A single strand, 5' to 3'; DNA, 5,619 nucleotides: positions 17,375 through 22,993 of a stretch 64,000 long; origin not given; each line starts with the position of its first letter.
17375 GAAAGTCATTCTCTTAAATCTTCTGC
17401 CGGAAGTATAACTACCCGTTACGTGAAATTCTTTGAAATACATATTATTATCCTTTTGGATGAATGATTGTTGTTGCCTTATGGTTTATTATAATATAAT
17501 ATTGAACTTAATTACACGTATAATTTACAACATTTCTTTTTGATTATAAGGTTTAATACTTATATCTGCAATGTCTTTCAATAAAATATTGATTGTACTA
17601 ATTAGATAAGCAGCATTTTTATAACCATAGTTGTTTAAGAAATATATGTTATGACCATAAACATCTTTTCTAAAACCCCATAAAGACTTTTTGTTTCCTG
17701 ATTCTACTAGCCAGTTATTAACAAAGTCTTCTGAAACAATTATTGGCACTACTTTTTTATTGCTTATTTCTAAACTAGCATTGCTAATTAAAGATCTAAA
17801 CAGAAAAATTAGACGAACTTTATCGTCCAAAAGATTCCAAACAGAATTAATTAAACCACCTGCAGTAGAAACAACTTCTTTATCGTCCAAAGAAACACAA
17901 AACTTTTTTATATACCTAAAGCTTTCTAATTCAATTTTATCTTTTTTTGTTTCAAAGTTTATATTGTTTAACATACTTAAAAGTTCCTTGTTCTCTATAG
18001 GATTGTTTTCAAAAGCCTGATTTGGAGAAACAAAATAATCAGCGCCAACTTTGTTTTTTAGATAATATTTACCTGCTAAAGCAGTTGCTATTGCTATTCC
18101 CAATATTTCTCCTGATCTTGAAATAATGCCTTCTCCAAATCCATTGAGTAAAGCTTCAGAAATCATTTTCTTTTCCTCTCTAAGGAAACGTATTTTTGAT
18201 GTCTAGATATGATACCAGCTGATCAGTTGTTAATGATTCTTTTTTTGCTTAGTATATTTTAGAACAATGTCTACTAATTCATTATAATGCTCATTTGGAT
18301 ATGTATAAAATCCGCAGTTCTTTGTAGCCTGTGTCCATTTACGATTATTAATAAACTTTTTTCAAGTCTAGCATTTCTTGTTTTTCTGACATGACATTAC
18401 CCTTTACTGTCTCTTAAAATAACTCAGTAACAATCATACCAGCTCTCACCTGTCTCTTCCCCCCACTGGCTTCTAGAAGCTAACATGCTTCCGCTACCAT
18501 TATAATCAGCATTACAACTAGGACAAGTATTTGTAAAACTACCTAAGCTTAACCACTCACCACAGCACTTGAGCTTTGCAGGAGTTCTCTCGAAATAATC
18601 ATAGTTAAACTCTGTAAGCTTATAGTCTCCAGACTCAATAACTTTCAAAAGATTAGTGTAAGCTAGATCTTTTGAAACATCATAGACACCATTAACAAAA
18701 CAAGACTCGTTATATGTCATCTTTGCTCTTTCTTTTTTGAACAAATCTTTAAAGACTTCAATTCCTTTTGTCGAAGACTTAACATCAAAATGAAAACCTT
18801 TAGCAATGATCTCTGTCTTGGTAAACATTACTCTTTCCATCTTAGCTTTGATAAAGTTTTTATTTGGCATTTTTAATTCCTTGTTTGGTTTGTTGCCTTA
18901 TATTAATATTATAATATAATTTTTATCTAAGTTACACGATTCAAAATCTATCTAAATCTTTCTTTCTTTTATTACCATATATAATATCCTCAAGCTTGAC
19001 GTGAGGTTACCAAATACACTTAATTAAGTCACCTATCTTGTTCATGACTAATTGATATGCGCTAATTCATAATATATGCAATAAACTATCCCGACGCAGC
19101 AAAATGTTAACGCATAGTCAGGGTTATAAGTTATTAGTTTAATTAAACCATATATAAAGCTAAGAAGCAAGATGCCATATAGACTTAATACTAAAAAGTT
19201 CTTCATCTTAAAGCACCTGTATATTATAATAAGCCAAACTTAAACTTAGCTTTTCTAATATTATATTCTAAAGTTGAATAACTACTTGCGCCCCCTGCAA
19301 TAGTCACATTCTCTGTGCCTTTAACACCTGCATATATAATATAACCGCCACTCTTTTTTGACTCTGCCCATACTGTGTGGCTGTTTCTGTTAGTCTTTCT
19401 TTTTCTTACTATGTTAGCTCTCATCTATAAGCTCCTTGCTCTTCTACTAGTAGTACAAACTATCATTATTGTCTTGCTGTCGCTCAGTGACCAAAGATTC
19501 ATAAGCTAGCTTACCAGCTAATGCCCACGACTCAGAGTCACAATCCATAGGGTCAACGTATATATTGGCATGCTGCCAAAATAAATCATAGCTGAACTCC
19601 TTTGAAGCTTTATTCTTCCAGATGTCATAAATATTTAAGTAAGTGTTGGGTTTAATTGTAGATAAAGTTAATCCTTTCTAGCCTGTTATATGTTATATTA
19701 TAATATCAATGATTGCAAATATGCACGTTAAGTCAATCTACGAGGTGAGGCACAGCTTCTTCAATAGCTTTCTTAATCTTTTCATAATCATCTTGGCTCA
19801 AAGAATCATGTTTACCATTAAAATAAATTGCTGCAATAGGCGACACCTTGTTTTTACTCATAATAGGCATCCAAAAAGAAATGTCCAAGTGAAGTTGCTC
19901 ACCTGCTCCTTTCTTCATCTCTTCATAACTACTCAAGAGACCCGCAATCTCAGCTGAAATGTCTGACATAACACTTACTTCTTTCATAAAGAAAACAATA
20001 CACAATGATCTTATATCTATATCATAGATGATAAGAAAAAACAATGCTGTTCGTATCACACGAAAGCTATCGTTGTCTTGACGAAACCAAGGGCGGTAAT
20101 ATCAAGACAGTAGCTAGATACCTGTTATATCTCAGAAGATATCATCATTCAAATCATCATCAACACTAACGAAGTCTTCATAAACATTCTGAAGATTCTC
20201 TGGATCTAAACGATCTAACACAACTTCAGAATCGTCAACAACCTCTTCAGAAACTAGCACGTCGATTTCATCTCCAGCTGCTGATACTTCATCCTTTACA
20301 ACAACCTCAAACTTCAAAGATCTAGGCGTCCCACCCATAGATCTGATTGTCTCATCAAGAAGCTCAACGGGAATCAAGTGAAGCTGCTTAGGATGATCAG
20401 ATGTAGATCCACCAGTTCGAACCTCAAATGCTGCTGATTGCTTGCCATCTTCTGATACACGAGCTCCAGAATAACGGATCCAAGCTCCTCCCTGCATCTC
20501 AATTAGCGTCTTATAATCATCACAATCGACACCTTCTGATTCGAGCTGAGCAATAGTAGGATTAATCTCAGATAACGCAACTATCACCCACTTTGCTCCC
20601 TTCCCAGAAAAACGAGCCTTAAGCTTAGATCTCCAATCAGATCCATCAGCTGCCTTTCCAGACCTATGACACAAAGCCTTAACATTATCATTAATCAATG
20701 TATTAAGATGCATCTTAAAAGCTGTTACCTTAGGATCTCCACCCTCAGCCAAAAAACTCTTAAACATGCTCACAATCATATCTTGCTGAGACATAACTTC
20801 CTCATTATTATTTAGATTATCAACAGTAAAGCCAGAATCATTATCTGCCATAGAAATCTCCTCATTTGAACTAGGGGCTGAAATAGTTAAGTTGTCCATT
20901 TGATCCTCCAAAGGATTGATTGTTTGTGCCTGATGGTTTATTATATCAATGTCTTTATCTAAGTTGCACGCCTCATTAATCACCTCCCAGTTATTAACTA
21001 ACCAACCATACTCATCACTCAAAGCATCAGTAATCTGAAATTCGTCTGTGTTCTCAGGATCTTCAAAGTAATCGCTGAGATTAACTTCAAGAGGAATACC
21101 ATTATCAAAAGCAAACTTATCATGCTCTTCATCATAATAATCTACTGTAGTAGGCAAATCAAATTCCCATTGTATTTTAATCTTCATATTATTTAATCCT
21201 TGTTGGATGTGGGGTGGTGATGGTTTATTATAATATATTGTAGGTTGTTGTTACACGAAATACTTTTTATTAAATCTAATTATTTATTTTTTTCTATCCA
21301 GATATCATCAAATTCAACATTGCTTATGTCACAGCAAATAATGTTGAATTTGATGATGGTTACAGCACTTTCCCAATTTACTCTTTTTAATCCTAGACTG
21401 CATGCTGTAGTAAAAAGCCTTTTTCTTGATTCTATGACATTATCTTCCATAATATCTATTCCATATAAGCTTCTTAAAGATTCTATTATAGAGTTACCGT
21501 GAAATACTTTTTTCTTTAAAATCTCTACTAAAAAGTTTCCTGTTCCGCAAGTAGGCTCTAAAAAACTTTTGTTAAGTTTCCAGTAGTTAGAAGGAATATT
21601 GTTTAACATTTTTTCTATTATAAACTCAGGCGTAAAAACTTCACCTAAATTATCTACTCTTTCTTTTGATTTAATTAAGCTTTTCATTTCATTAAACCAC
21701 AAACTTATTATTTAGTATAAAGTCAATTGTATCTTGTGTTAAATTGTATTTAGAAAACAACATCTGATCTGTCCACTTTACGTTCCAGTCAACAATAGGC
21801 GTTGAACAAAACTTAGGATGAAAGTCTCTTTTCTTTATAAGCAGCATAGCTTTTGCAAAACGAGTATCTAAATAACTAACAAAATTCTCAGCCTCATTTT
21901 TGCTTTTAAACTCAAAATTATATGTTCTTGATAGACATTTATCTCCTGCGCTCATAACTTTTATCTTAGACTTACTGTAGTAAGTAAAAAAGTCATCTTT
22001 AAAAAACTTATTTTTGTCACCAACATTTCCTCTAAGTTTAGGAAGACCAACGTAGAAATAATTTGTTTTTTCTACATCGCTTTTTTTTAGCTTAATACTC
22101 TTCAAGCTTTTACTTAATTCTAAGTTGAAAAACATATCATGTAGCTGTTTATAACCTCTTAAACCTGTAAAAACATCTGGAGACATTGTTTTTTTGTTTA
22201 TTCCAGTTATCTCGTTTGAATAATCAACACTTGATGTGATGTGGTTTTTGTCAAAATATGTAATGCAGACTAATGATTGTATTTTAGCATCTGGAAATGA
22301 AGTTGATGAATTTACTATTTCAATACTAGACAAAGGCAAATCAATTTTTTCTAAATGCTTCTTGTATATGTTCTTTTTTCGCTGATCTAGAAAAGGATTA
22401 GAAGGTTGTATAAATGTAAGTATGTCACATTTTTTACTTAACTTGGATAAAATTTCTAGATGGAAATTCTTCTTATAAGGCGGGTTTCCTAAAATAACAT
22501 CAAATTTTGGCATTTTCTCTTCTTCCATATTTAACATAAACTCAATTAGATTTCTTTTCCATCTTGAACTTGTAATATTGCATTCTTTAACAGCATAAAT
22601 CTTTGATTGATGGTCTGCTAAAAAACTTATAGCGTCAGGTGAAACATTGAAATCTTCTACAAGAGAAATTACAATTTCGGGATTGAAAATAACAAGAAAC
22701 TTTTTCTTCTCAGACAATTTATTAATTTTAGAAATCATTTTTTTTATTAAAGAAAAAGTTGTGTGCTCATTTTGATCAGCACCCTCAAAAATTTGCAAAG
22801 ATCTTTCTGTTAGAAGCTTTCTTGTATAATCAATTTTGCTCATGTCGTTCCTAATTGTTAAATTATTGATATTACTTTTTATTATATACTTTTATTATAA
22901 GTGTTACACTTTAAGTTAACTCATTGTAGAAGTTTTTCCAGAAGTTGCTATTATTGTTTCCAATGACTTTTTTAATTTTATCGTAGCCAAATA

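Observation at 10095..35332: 26-kb array of >30 self-contained promoter-gene cassettes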

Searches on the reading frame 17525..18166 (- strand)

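Call 26: search_protein_families(library=pfam, proteins=[window:17525-18166:-], max_evalue=0.01)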
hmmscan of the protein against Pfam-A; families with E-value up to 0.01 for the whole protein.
window:17525-18166:- (213 aa): 1 family
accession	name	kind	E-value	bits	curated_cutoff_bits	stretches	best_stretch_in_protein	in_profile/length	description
PF11490.13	DNA_pol3_a_NII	-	0.0088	16.4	26.3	1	114-172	8-66/117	DNA polymerase III polC-type N-terminus II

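Call 87: search_protein_families(library=phrogs, proteins=[window:17525-18166:-], max_evalue=0.001)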
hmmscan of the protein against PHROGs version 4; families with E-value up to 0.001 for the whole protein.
window:17525-18166:- (213 aa): 0 families

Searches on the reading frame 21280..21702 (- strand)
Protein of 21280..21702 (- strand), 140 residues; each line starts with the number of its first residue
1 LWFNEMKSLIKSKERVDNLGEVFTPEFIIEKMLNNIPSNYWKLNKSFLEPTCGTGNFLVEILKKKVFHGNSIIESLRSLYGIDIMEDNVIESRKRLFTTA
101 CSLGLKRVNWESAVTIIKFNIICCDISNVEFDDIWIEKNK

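Call 26: search_protein_families(library=pfam, proteins=[window:21280-21702:-], max_evalue=0.01)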
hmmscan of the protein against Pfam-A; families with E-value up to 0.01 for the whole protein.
window:21280-21702:- (140 aa): 1 family
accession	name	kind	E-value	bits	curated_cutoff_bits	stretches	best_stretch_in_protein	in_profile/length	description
PF02384.22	N6_Mtase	-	3.6e-05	23.7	20.4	1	15-86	21-87/311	N-6 DNA Methylase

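Call 86: search_protein_families(library=padloc, proteins=[window:21280-21702:-], max_evalue=0.001)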
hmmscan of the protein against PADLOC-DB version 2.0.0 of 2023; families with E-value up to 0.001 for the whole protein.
window:21280-21702:- (140 aa): 16 families
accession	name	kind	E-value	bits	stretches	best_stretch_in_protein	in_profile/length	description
PDLC03335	MTase_II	-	2.4e-12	44.3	1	7-140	67-195/607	Type II methyltransferase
PDLC04134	mad2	-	9.6e-09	32.6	1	18-131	269-353/492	mads_2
PDLC03625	REase_MTase_IIG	-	1.2e-06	24.6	1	8-68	395-453/1109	Type IIG restriction enzyme-methyltransferase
PDLC03356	MTase_II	-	1.4e-06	25.4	1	20-96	111-178/545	Type II methyltransferase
PDLC03630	REase_MTase_IIG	-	1.5e-06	24.3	1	17-67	368-429/1100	Type IIG restriction enzyme-methyltransferase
PDLC03267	MTase_II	-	5.4e-06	23.6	1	17-96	13-80/539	Type II methyltransferase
PDLC03025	MTase_I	-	6.6e-06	23.1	1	9-65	151-204/569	Type I methyltransferase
PDLC03315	MTase_II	-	1.5e-05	22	1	11-111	9-118/502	Type II methyltransferase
PDLC03382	MTase_II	-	4.1e-05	20.8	1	18-72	51-103/445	Type II methyltransferase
PDLC03390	MTase_II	-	8.9e-05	19.6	0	7-47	69-109/327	Type II methyltransferase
PDLC03719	oMTase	-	0.0001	19.4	1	13-64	19-70/387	orphan methyltransferase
PDLC03258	MTase_II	-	0.00018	18.8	1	12-73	15-69/366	Type II methyltransferase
PDLC03313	MTase_II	-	0.00021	18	1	9-106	12-119/563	Type II methyltransferase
PDLC03021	MTase_I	-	0.00048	17.1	1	14-64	158-205/491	Type I methyltransferase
PDLC03366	MTase_II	-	0.00065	16.5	1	7-71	10-71/568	Type II methyltransferase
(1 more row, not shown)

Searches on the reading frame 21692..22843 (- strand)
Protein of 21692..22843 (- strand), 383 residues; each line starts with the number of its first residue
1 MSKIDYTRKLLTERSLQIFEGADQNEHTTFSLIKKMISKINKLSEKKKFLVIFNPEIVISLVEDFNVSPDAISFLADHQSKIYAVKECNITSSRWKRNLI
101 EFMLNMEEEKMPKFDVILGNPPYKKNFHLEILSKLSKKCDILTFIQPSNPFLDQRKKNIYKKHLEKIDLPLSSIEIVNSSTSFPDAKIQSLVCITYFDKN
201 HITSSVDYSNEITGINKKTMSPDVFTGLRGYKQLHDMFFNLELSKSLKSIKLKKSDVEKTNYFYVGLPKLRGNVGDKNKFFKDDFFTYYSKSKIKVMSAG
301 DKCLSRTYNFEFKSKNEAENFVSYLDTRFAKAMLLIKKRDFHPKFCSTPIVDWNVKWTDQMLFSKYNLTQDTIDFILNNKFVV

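Call 7: search_protein_families(library=phrogs, proteins=[window:21692-22843:-])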
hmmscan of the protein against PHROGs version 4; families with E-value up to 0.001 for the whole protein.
window:21692-22843:- (383 aa): 2 families
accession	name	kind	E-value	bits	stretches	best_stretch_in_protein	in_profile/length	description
phrog_11371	-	unknown function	6.2e-24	85.8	1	113-365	3-248/383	-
phrog_3689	-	other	2.7e-06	27.7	1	65-126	22-80/348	DNA methyltransferase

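Call 21: search_protein_families(library=pfam, proteins=[window:21692-22843:-], max_evalue=0.01)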
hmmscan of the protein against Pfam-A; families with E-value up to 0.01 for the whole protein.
window:21692-22843:- (383 aa): 1 family
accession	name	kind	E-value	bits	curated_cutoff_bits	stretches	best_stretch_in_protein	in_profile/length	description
PF07669.17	Eco57I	-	6.6e-05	23.5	25.3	1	83-132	49-93/171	Eco57I restriction-modification methylase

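Call 86: search_protein_families(library=padloc, proteins=[window:21692-22843:-], max_evalue=0.001)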
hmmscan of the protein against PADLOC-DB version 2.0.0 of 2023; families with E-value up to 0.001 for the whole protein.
window:21692-22843:- (383 aa): 0 families
